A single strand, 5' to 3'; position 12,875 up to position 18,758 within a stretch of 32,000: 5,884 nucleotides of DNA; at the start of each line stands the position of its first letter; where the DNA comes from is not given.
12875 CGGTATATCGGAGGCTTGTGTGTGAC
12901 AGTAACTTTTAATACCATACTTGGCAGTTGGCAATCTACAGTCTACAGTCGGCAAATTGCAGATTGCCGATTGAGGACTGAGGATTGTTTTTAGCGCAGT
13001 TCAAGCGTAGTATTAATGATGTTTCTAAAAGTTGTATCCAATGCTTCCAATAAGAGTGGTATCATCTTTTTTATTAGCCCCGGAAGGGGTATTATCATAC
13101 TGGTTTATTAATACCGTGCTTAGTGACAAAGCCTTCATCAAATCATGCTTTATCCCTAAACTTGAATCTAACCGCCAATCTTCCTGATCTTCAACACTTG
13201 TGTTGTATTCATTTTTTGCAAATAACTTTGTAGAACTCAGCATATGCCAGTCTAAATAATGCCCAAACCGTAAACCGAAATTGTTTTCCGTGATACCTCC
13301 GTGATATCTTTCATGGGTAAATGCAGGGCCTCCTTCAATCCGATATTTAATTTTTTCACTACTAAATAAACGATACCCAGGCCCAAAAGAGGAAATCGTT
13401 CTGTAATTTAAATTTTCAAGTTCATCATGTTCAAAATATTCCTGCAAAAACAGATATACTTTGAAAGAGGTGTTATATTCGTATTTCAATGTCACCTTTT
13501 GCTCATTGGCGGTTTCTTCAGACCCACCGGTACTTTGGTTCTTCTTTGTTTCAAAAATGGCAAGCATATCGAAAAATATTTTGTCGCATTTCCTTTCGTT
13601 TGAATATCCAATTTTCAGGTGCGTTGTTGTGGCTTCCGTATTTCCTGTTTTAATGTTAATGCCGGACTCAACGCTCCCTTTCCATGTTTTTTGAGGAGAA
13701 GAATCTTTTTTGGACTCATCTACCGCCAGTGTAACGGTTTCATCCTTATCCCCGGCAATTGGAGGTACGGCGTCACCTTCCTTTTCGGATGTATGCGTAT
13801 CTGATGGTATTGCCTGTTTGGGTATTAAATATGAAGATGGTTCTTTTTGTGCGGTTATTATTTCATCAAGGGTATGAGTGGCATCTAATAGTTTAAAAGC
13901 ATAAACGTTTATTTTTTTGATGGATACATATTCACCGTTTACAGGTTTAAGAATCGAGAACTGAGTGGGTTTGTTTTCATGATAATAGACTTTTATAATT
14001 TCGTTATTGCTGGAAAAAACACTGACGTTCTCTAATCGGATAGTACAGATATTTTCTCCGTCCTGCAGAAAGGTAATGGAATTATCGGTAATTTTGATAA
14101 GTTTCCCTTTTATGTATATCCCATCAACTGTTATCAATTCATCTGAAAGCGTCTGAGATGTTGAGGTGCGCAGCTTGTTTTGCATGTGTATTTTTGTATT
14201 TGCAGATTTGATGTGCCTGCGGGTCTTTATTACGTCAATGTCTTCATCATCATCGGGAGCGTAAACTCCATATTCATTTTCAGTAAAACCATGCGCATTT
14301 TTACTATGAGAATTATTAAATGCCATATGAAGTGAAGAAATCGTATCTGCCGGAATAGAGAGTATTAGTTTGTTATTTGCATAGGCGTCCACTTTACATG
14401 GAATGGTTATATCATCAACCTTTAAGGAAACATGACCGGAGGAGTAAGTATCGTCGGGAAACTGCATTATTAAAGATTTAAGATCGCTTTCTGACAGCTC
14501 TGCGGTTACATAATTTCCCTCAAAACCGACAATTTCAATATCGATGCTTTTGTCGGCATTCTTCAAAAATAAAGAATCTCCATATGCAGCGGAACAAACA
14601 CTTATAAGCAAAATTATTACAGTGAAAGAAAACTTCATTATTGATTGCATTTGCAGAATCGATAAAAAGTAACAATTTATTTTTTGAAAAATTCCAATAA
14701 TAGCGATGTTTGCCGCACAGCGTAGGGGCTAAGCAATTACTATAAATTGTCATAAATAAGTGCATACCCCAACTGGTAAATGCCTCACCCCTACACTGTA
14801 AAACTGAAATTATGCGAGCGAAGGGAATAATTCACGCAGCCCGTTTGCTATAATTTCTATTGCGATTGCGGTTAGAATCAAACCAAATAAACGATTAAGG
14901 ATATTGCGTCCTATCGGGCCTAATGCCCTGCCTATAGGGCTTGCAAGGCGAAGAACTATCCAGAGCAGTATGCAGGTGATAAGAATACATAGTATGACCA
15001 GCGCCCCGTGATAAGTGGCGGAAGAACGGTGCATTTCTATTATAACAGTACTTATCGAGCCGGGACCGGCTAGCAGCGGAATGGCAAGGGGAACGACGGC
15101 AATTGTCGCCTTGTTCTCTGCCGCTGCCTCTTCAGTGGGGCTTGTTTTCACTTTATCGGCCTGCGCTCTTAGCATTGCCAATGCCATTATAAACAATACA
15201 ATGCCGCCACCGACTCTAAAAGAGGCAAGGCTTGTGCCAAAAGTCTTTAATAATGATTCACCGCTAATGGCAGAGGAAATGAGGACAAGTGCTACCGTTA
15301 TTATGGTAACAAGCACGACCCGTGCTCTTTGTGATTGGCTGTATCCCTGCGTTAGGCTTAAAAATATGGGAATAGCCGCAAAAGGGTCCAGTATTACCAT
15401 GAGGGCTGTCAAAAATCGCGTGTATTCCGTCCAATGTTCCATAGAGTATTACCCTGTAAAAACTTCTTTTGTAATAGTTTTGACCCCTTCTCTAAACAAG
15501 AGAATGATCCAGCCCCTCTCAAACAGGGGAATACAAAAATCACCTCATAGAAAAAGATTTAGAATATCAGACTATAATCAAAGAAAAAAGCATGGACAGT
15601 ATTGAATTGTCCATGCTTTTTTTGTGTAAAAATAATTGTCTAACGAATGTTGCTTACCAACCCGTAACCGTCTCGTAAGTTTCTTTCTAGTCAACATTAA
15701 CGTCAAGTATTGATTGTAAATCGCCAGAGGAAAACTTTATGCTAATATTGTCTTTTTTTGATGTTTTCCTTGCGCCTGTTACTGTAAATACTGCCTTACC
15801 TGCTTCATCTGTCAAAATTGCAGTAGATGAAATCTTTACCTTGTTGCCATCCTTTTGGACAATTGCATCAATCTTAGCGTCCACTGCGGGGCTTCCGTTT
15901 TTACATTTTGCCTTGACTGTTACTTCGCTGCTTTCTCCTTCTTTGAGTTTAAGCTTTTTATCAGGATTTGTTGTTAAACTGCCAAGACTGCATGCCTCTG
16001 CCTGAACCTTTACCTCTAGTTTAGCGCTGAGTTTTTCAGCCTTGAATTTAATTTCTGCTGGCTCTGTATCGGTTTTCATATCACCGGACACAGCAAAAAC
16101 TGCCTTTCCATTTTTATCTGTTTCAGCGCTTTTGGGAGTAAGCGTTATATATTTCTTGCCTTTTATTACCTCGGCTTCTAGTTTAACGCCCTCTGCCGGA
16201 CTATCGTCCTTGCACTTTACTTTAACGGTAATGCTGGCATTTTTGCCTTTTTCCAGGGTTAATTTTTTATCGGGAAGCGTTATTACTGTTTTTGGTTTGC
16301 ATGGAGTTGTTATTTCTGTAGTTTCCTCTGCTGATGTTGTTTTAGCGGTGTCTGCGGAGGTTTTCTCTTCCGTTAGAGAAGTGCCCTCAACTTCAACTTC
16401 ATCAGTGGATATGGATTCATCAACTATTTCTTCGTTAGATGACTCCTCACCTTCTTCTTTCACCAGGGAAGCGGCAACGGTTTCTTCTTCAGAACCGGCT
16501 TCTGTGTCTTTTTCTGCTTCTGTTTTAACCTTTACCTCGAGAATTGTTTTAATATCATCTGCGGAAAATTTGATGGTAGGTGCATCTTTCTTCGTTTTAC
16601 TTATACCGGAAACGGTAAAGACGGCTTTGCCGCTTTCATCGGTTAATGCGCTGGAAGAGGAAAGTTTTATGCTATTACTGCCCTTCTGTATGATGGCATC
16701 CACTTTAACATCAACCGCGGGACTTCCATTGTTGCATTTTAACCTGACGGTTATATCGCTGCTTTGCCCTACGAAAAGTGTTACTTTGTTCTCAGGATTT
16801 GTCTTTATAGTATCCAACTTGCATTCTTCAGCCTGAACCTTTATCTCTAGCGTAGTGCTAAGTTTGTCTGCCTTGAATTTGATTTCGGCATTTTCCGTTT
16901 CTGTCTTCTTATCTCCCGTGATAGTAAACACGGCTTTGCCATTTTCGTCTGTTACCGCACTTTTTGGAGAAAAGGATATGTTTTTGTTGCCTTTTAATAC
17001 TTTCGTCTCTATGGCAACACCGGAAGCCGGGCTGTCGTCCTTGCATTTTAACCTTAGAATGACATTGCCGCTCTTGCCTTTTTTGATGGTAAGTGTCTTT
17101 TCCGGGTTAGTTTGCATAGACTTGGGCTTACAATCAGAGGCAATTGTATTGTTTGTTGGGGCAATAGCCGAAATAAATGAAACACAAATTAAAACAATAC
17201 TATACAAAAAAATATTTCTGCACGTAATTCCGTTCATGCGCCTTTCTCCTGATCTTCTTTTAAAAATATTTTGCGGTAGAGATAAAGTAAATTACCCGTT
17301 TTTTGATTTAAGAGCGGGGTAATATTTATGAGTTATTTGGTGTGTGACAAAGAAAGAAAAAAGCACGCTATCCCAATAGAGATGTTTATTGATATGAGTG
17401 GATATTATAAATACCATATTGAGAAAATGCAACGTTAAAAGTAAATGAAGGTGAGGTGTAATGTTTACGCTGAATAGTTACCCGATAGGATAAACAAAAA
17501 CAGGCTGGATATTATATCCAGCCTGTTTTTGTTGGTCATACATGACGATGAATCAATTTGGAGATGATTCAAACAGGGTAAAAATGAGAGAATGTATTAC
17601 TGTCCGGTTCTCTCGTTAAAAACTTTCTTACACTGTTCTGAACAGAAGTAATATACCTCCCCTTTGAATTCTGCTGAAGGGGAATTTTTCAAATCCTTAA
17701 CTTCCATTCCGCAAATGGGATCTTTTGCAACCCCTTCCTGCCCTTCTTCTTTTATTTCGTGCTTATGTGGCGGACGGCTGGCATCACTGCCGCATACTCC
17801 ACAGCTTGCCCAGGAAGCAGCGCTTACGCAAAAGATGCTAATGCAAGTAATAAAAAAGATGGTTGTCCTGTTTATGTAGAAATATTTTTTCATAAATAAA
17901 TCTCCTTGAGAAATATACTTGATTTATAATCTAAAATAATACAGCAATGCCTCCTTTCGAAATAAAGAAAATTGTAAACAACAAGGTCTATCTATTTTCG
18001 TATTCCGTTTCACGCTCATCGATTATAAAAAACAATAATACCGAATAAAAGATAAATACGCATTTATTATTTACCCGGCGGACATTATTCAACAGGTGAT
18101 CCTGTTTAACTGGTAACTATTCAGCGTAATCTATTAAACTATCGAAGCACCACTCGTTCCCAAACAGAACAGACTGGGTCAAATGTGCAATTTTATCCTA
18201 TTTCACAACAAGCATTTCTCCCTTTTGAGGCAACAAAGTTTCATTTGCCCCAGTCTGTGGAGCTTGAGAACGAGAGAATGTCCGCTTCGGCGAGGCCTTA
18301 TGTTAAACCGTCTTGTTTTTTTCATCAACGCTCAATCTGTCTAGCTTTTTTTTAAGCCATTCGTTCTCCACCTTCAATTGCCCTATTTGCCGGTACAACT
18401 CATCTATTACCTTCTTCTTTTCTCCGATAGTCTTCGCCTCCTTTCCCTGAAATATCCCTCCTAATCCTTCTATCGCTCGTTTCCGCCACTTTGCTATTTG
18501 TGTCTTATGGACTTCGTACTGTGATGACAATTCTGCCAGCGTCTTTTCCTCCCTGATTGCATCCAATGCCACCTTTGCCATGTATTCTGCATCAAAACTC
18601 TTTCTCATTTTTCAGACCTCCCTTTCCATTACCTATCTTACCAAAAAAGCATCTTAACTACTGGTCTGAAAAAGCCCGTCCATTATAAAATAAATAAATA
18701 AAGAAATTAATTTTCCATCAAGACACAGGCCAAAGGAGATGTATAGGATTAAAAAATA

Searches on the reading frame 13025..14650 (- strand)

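Call 12: search_protein_families(library=pfam, proteins=[window:13025-14650:-], max_evalue=0.001)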
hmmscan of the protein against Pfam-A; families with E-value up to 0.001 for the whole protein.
window:13025-14650:- (541 aa): 1 family
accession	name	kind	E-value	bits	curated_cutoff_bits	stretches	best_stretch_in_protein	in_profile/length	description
PF04338.18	DUF481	-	1.6e-34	120.2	21.1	1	327-541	1-210/210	Protein of unknown function, DUF481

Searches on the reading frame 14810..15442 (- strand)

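Call 12: search_protein_families(library=pfam, proteins=[window:14810-15442:-], max_evalue=0.001)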
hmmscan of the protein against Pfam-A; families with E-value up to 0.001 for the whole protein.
window:14810-15442:- (210 aa): 2 families
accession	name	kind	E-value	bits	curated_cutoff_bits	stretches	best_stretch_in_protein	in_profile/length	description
PF01914.23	MarC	-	2.4e-55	187.5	23.9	1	5-206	2-203/203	MarC family integral membrane protein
PF01810.24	LysE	-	0.00062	19.7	25.6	0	28-199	13-191/193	LysE type translocator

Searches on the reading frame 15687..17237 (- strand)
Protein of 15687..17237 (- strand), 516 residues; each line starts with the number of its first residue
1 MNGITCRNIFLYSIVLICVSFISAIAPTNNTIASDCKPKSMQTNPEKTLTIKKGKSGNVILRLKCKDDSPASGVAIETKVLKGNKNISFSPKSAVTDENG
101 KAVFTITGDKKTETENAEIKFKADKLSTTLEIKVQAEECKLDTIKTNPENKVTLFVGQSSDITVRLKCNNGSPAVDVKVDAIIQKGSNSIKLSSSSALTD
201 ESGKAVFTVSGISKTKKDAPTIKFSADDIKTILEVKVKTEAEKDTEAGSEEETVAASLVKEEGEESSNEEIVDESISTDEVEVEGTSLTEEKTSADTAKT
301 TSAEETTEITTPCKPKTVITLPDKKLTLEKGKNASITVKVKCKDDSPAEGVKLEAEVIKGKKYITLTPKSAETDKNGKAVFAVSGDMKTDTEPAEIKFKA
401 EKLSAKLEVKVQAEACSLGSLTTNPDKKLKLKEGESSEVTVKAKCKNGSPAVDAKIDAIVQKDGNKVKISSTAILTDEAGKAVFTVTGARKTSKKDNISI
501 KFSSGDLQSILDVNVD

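Call 12: search_protein_families(library=pfam, proteins=[window:15687-17237:-], max_evalue=0.001)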
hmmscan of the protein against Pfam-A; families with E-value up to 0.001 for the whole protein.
window:15687-17237:- (516 aa): 7 families
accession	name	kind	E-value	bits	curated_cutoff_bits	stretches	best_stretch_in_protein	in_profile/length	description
PF02369.22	Big_1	-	1.3e-13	51.3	34.9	0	62-114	24-74/93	Bacterial Ig-like domain (group 1)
PF17789.7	MG4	-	9.7e-12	45.4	24.7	0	335-409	17-84/95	Macroglobulin domain MG4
PF20598.4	DUF6795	-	9.2e-07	29.6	27.4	0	446-486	7-45/103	Domain of unknown function (DUF6795)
PF00576.27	Transthyretin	-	2e-06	28.8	25.3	0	66-128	9-70/109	HIUase/Transthyretin family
PF10670.15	DUF4198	-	9e-06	26.4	34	0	430-487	142-196/209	Domain of unknown function (DUF4198)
PF22067.2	Cep192_D3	-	0.00015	22.3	27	0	407-466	35-90/99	Cep192 domain 3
PF06051.17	DUF928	-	0.00058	20.1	26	0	307-358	61-113/184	Domain of Unknown Function (DUF928)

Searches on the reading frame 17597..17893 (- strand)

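Call 12: search_protein_families(library=pfam, proteins=[window:17597-17893:-], max_evalue=0.001)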
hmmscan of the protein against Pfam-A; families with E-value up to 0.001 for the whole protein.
window:17597-17893:- (98 aa): 2 families
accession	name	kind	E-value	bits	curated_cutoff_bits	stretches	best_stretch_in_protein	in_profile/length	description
PF04945.19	YHS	-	8.7e-10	38.9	30.3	1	57-94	2-38/47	YHS domain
PF06467.20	zf-FCS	-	4.6e-05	23.6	22.4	0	75-90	22-37/39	MYM-type Zinc finger with FCS sequence motif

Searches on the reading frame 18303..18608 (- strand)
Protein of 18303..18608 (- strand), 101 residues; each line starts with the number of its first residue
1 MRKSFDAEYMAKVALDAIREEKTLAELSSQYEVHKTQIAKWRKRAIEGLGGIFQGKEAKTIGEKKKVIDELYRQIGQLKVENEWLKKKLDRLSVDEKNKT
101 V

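Call 12: search_protein_families(library=pfam, proteins=[window:18303-18608:-], max_evalue=0.001)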
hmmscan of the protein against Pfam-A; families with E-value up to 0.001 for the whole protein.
window:18303-18608:- (101 aa): 0 families

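Call 44: search_protein_families(library=pfam, proteins=[window:18303-18608:-], max_evalue=0.05)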
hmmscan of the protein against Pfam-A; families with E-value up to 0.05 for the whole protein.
window:18303-18608:- (101 aa): 8 families
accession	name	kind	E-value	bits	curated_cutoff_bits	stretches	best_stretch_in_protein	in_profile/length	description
PF01166.23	TSC22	-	0.011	16.3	30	1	65-89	20-44/57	TSC-22/dip/bun family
PF01527.26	HTH_Tnp_1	-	0.011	16.3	24.1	1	2-66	4-58/75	Transposase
PF13518.12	HTH_28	-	0.019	15.5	25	1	12-51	4-43/52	Helix-turn-helix domain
PF05812.17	Herpes_BLRF2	-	0.022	15.4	25.8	1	68-97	4-32/119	Herpesvirus BLRF2 protein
PF09607.16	BrkDBD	-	0.03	14.7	23.4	0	1-43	2-47/58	Brinker DNA-binding domain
PF13384.12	HTH_23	-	0.039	14.2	24.6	0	14-51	10-48/50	Homeodomain-like domain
PF13551.12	HTH_29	-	0.041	14.4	28.1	0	14-54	4-46/64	Winged helix-turn helix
PF04977.20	DivIC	-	0.044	14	28.9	0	58-96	16-54/80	Septum formation initiator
